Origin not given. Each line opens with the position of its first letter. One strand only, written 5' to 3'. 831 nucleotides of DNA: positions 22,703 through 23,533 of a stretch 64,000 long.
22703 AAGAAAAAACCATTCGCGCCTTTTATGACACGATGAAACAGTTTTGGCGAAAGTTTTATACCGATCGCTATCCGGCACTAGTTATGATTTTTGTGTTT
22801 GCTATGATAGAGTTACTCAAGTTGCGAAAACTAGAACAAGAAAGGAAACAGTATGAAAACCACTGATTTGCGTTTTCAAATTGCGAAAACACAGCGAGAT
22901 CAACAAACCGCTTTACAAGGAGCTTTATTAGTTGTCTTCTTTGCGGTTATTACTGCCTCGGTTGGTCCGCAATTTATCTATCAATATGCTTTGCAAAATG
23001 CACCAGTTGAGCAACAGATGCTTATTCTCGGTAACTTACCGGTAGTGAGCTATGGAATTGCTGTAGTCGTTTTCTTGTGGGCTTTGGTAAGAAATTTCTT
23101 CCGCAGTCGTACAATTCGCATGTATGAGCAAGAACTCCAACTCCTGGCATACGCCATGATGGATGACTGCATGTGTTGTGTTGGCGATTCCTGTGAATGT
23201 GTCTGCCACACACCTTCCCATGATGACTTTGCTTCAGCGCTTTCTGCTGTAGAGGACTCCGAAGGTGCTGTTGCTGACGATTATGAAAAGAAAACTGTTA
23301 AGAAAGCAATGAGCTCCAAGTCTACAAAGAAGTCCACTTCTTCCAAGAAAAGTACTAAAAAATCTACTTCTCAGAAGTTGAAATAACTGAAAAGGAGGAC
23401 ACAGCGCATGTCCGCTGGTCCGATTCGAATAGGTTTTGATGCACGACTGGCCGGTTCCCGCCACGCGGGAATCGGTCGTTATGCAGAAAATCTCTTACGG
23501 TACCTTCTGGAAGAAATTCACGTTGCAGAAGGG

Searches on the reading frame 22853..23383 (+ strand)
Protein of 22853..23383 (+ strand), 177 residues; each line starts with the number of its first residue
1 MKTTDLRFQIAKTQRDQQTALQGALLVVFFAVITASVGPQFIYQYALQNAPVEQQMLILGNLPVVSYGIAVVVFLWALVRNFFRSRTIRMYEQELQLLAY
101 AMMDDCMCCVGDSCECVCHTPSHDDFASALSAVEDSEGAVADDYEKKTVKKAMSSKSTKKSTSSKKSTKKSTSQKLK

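Call 82: search_protein_families(library=pfam, proteins=[window:22853-23383:+], max_evalue=0.001)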
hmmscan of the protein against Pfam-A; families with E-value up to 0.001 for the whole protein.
window:22853-23383:+ (177 aa): 0 families
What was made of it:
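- Tried and rejected: A search among the window's ORFs found none; the 177-aa, 6-Cys ORF at 22853 has no Pfam hit (call 82).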
